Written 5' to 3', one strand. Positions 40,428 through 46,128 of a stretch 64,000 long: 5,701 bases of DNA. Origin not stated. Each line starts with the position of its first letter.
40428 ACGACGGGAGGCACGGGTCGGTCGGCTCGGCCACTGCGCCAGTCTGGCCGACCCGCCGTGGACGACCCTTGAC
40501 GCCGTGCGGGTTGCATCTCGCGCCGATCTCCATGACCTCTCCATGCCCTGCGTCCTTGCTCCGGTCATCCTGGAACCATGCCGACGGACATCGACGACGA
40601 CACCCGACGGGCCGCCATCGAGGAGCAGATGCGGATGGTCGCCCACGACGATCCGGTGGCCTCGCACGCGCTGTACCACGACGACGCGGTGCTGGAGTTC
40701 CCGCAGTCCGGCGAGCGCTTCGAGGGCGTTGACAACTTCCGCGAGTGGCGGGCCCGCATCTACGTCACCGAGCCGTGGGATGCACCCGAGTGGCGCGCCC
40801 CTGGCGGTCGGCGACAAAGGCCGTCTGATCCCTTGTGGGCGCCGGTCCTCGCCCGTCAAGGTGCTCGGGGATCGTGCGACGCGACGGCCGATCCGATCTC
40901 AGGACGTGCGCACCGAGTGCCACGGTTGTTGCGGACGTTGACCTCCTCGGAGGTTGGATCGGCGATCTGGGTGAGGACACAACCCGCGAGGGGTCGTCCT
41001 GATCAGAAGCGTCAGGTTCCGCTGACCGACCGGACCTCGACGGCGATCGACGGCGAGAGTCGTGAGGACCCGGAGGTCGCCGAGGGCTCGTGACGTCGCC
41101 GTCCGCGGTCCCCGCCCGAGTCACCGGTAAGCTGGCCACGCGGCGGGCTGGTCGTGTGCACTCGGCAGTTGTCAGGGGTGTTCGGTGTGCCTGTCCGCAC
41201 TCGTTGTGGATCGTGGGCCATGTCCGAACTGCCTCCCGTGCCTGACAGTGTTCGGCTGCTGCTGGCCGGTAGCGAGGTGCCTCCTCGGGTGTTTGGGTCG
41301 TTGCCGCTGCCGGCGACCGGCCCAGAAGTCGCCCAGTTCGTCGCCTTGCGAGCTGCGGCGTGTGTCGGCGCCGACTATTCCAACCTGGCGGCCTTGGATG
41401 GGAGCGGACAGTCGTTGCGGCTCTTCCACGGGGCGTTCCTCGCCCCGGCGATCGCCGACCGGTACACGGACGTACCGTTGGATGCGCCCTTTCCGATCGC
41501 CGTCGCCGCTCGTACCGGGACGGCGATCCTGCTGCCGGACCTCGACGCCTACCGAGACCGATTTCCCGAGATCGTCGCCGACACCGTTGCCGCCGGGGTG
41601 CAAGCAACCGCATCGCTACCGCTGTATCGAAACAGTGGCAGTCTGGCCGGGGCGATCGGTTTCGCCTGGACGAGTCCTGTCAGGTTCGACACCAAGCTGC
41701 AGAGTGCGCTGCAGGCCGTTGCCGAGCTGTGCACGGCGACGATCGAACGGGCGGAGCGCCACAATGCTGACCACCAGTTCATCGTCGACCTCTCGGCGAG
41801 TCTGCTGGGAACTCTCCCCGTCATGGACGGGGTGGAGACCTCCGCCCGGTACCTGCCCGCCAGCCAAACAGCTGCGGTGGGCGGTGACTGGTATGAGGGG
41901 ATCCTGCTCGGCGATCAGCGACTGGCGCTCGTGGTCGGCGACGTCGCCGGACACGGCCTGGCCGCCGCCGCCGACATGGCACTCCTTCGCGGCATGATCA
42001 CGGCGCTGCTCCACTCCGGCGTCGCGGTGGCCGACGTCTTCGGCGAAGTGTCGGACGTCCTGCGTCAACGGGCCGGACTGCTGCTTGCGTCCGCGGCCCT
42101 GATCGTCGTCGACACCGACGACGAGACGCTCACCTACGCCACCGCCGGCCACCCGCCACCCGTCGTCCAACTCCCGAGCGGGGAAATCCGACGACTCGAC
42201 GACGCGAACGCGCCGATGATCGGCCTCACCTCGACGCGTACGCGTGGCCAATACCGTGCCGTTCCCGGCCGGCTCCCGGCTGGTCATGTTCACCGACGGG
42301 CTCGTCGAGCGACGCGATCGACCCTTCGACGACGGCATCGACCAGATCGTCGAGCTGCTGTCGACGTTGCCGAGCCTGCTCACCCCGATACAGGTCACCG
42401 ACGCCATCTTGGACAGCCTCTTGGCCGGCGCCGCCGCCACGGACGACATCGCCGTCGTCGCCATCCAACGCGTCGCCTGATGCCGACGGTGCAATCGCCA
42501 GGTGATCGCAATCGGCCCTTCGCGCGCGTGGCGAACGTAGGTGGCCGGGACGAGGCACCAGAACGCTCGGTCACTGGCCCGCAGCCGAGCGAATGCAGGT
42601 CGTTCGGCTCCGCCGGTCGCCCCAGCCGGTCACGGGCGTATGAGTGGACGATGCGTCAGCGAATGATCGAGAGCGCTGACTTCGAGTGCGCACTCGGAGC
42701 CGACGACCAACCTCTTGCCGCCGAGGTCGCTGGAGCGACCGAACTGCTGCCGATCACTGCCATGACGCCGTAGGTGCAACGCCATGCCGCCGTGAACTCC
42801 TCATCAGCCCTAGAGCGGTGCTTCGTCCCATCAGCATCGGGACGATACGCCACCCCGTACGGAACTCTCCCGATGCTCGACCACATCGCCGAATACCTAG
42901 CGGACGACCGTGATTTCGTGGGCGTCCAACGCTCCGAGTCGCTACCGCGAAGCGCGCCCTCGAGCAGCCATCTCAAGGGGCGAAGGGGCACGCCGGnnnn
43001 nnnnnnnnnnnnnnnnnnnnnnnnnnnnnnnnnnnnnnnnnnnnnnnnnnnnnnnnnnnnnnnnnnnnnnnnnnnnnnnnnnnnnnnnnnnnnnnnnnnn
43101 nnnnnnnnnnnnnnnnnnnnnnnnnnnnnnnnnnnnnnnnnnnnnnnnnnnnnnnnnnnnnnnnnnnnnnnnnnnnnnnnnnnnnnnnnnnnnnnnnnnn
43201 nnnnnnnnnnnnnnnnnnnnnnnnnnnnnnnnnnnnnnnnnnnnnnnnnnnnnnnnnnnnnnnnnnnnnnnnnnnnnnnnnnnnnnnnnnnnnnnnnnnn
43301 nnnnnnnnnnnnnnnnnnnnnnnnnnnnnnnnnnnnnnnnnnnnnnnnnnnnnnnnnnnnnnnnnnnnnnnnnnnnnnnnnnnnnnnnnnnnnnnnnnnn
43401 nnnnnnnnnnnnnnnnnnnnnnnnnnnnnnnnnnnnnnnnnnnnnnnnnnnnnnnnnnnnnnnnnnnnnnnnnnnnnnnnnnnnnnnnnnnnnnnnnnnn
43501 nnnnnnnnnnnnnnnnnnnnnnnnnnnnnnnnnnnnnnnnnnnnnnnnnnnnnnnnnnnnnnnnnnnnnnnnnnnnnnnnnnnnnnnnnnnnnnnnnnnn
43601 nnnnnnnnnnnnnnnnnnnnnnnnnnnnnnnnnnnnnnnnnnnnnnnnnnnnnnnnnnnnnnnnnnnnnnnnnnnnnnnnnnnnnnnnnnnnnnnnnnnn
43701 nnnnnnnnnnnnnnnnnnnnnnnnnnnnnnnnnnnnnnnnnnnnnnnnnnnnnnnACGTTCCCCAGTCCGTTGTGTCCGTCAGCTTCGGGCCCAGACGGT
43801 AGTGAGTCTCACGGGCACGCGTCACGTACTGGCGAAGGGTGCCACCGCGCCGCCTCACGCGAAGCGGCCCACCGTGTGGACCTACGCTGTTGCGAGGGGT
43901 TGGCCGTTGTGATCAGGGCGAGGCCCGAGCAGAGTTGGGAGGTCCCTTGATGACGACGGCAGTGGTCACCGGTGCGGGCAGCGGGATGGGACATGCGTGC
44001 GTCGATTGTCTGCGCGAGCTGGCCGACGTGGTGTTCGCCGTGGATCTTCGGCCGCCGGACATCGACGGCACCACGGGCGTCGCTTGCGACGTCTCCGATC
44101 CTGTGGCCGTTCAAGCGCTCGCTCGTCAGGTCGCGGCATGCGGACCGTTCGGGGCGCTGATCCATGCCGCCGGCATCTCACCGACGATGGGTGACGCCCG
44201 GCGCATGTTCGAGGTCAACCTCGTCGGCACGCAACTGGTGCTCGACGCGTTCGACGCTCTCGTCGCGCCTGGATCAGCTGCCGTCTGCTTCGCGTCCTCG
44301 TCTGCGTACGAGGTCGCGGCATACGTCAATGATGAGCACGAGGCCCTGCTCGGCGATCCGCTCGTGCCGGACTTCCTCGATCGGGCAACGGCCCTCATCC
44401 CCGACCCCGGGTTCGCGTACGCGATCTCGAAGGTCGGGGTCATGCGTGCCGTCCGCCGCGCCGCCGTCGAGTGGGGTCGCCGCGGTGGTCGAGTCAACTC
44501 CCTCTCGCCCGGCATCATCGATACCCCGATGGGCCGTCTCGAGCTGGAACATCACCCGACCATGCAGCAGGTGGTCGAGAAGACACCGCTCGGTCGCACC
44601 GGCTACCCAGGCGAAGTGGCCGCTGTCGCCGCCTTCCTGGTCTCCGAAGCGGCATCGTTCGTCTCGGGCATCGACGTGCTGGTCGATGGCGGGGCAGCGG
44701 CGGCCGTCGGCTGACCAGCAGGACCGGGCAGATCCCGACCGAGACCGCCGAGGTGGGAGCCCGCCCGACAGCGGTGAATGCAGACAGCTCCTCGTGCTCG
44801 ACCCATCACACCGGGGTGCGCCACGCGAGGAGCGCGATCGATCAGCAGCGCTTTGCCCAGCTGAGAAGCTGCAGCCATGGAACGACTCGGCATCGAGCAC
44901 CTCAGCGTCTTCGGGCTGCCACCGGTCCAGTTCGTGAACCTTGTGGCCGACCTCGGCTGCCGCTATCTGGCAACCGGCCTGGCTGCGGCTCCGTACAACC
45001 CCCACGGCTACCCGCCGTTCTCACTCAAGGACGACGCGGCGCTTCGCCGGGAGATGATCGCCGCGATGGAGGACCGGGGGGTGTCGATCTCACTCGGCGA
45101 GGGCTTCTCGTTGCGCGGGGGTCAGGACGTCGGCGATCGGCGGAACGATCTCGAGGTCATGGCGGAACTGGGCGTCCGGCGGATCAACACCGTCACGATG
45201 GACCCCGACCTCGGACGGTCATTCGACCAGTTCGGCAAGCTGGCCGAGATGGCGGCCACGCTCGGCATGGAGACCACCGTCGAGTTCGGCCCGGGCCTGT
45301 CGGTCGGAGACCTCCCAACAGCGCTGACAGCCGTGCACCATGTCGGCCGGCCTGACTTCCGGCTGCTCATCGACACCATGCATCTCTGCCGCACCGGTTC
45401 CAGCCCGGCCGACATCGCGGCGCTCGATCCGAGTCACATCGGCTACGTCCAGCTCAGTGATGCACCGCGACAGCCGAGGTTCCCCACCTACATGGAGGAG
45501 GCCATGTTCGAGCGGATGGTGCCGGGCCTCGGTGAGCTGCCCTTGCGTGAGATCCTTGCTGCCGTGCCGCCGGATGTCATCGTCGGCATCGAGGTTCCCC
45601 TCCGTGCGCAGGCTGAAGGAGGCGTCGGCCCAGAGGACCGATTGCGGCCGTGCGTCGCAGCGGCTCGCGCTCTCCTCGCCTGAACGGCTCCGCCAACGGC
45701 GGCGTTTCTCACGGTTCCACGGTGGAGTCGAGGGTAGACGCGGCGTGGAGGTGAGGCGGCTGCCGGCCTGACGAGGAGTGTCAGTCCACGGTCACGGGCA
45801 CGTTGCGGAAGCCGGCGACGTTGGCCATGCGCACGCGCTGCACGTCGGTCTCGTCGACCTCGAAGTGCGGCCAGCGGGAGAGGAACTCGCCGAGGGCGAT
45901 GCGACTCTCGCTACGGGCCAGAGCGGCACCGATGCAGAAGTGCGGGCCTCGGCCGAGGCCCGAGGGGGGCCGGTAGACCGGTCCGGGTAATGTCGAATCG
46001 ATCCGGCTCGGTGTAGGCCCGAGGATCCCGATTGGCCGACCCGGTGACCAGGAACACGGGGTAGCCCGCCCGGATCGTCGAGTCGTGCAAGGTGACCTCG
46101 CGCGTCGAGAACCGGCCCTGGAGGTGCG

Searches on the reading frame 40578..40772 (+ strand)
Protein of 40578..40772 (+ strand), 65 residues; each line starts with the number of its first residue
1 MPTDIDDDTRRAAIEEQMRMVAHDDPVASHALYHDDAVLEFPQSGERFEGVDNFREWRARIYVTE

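Call 21: search_protein_families(library=pfam, max_evalue=0.01, proteins=[window:40578-40772:+])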
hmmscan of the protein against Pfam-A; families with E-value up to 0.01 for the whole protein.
seq(65 aa): 1 family
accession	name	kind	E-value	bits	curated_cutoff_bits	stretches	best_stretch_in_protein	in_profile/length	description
PF12680.13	SnoaL_2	-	7.9e-05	23.6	27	1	15-60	2-45/102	SnoaL-like domain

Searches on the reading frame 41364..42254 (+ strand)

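Call 22: search_protein_families(library=pfam, max_evalue=0.01, proteins=[window:41364-42254:+])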
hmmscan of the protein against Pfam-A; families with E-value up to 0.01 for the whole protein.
seq(297 aa): 2 families
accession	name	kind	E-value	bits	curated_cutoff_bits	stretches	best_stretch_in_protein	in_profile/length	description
PF07228.17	SpoIIE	-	1.4e-24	87.5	25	1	184-291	2-110/192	Stage II sporulation protein E (SpoIIE)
PF13185.12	GAF_2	-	6.9e-08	33.2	28.6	1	3-128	20-136/136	GAF domain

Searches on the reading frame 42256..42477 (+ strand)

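Call 22: search_protein_families(library=pfam, max_evalue=0.01, proteins=[window:42256-42477:+])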
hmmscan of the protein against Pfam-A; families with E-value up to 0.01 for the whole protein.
seq(74 aa): 1 family
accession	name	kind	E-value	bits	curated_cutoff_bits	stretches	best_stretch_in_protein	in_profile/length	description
PF07228.17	SpoIIE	-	2.2e-11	44.5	25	1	1-72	118-191/192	Stage II sporulation protein E (SpoIIE)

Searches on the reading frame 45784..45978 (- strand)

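Call 22: search_protein_families(library=pfam, max_evalue=0.01, proteins=[window:45784-45978:-])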
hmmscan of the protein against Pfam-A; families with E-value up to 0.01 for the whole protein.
seq(65 aa): 1 family
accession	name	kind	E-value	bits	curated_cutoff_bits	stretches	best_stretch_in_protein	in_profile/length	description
PF00067.27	p450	-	7e-05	22.2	22.8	1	9-49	405-445/462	Cytochrome P450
